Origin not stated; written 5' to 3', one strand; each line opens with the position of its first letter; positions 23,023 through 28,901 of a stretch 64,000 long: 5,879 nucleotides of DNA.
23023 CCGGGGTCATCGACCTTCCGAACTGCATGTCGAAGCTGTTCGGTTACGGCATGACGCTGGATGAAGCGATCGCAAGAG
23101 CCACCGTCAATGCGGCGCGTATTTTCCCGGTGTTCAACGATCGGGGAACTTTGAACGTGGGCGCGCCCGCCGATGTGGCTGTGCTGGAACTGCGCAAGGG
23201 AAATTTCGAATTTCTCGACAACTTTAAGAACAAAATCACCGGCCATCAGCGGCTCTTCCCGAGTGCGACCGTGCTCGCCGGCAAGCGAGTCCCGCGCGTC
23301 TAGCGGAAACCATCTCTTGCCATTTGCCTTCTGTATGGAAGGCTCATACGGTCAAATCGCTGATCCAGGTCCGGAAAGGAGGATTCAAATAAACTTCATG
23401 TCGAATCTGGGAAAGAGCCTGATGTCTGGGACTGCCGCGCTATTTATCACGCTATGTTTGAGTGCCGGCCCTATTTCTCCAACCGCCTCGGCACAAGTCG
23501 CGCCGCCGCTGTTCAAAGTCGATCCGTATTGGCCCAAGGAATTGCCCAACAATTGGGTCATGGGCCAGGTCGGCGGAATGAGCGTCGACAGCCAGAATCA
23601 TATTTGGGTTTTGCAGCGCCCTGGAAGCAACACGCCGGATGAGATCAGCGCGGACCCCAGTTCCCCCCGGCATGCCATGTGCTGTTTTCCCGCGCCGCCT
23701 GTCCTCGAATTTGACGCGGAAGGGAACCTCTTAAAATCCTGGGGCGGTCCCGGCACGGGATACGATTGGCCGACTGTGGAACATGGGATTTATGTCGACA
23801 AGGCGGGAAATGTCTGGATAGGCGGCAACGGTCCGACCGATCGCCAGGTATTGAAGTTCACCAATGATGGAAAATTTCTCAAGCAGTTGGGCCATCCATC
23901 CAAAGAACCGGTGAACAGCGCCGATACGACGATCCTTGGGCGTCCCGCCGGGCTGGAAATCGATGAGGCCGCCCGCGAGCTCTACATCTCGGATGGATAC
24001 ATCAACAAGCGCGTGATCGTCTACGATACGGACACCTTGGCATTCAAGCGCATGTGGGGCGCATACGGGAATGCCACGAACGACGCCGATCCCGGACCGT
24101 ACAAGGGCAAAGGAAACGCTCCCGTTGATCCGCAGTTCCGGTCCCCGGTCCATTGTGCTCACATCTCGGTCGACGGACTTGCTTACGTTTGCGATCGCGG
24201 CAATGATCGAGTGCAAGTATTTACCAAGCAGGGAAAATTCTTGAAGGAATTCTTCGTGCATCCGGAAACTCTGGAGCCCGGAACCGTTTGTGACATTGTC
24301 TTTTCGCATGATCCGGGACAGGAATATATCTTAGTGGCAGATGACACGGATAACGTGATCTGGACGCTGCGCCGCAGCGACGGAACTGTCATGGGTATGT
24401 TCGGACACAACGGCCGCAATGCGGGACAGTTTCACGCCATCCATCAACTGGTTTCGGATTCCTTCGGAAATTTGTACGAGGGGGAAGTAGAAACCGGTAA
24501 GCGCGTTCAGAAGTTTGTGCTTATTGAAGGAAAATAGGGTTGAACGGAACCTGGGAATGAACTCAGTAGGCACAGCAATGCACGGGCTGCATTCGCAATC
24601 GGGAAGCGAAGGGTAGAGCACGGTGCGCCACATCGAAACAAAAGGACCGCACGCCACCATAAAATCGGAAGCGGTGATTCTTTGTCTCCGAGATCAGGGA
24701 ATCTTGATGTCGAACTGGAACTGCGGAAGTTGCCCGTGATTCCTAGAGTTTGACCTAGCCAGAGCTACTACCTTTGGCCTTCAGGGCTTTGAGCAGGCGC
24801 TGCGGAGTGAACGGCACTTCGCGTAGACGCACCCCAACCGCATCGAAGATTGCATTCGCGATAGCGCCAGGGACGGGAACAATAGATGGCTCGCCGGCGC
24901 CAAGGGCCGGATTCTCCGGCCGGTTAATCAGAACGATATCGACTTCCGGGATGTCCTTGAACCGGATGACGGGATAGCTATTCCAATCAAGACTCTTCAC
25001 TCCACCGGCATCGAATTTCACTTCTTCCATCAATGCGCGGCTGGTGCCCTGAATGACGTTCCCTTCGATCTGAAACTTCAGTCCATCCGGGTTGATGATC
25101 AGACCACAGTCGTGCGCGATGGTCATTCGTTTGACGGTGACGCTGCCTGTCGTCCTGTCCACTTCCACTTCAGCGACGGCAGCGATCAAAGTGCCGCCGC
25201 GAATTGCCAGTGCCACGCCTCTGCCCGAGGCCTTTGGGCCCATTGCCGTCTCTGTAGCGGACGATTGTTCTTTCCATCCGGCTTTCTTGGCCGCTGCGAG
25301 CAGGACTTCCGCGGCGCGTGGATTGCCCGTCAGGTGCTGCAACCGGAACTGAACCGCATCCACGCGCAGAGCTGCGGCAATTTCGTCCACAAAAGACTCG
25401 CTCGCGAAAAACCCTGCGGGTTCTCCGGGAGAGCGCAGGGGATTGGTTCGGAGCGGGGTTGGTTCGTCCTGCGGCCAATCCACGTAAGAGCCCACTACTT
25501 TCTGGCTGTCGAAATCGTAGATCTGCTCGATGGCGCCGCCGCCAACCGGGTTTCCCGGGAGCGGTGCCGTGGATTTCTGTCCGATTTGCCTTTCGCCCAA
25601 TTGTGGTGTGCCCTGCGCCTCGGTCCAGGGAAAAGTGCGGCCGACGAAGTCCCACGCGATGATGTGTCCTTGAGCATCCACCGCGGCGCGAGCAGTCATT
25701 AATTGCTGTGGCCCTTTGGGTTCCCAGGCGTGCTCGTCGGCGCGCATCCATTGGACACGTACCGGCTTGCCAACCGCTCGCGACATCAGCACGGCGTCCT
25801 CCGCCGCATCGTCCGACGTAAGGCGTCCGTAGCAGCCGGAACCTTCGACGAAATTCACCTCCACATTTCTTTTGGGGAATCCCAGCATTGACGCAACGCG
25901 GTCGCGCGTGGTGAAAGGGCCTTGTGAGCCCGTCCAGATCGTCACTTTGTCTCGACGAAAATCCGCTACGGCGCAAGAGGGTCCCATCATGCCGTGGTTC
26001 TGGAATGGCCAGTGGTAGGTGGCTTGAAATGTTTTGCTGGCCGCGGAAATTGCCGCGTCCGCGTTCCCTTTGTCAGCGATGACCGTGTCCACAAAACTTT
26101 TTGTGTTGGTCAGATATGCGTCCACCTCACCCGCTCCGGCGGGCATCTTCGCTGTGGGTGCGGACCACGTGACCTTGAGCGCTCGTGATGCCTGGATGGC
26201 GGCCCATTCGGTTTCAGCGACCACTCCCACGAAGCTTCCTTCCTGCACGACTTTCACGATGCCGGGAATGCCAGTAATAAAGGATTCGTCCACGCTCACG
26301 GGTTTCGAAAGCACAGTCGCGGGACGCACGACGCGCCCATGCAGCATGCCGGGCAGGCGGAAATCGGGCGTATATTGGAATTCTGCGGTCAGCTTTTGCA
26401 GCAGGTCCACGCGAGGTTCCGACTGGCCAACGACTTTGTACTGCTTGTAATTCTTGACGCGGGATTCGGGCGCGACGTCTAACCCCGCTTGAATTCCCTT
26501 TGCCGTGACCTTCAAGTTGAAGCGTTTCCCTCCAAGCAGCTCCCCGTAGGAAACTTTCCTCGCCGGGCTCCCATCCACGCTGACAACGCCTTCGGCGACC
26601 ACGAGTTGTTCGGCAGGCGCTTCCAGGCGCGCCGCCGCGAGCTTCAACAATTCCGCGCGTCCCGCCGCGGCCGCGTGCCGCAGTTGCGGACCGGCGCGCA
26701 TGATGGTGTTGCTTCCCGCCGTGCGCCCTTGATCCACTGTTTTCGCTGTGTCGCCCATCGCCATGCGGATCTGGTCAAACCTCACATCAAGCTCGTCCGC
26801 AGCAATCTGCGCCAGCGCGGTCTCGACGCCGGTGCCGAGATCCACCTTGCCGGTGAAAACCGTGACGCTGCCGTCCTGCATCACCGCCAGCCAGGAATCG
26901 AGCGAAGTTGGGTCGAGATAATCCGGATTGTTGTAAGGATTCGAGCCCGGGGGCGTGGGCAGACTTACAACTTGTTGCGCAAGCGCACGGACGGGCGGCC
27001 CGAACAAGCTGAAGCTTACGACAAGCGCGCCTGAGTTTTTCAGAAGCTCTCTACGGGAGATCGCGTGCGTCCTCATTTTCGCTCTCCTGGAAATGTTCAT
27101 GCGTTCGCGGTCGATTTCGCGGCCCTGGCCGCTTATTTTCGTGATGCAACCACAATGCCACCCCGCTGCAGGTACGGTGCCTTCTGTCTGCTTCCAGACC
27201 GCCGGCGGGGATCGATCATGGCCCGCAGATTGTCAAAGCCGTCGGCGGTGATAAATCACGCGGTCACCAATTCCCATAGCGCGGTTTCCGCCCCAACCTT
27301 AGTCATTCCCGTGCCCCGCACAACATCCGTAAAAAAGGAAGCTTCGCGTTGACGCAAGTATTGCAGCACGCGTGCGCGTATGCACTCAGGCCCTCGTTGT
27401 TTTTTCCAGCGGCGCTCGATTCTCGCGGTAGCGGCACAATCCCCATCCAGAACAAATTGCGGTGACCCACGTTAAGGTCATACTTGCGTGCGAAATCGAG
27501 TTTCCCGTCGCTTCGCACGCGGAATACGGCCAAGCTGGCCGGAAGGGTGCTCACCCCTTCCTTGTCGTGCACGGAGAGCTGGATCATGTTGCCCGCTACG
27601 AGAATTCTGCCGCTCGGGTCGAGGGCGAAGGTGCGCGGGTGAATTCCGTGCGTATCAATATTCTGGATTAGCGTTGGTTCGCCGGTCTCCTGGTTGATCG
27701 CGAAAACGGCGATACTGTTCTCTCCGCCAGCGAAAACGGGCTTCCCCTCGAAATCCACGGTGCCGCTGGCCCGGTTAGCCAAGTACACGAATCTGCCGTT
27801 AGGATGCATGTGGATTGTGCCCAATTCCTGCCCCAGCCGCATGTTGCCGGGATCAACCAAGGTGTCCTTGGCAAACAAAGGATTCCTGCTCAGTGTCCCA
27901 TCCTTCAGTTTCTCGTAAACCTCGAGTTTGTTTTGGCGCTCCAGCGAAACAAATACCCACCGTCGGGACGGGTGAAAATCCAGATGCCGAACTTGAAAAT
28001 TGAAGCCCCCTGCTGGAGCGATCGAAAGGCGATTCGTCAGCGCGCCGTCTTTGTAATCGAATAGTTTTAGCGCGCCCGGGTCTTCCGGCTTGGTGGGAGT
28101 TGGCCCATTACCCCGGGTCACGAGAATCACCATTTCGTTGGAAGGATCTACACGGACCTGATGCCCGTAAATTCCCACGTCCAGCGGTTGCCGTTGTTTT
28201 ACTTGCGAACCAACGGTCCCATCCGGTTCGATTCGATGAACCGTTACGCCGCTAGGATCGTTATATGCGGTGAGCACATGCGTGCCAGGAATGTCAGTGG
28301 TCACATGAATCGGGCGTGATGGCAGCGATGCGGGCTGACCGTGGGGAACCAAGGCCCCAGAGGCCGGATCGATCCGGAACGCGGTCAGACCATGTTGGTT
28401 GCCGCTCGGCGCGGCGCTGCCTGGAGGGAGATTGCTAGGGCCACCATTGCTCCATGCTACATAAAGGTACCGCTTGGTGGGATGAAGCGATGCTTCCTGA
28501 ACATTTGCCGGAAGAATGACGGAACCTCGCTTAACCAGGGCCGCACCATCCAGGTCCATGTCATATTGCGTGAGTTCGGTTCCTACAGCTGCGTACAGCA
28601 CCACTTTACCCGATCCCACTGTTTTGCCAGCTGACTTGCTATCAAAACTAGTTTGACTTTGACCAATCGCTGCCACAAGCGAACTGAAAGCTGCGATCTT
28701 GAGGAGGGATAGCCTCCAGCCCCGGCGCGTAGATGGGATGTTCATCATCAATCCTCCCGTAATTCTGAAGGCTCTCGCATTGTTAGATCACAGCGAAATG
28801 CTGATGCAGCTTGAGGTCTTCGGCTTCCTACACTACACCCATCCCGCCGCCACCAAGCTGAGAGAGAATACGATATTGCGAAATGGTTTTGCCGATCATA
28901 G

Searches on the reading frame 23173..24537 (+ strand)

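Call 54: search_protein_families(library=pfam, max_evalue=0.001, proteins=[window:23173-24537:+])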
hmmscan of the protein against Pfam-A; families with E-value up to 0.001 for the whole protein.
window:23173-24537:+ (454 aa): 2 families
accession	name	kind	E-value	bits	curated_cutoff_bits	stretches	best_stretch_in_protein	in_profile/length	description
PF01436.27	NHL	-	1.4e-05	25.3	20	0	333-350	11-28/28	NHL repeat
PF07494.17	Reg_prop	-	3.9e-05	23.8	20.4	0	205-220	9-24/24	Two component regulator propeller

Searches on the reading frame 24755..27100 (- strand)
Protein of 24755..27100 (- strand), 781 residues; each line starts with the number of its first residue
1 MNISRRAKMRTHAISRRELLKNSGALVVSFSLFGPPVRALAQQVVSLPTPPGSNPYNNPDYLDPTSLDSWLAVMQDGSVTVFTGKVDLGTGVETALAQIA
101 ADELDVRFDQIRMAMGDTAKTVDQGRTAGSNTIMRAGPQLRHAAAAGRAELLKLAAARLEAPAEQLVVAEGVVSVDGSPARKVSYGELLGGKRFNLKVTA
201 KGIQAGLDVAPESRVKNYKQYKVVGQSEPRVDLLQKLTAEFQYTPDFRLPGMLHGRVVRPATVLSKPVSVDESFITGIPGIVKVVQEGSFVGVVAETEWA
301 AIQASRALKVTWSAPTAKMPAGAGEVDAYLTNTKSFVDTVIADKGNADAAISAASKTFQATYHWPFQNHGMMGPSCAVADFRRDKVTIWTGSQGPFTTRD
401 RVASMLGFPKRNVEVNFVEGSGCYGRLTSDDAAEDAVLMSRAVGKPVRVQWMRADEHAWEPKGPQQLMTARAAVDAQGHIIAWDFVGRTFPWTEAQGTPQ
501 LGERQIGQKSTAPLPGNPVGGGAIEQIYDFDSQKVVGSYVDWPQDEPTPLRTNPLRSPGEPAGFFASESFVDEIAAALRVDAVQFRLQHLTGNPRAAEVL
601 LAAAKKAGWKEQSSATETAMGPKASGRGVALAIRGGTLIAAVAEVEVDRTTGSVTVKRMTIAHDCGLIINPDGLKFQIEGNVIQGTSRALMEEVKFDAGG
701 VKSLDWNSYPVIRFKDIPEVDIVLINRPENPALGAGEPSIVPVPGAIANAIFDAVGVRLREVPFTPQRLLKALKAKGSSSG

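Call 54: search_protein_families(library=pfam, max_evalue=0.001, proteins=[window:24755-27100:-])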
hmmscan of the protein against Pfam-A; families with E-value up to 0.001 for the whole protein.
window:24755-27100:- (781 aa): 3 families
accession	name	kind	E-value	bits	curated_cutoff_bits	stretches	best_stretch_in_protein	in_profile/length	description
PF20256.3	MoCoBD_2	-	1.9e-49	169.2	27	2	69-190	50-168/283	Molybdopterin cofactor-binding domain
PF02738.23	MoCoBD_1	-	1.2e-28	100.3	27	2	342-484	11-158/244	Molybdopterin cofactor-binding domain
PF24952.1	DUF7761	-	0.00068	20.1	27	0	645-712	4-73/105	Domain of unknown function (DUF7761)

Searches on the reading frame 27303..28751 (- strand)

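Call 54: search_protein_families(library=pfam, max_evalue=0.001, proteins=[window:27303-28751:-])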
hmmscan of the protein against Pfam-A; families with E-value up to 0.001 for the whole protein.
window:27303-28751:- (482 aa): 1 family
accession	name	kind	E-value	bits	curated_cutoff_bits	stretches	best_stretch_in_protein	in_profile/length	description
PF10282.15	Lactonase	-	1.5e-35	123.5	21.7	1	57-388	12-309/344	Lactonase, 7-bladed beta-propeller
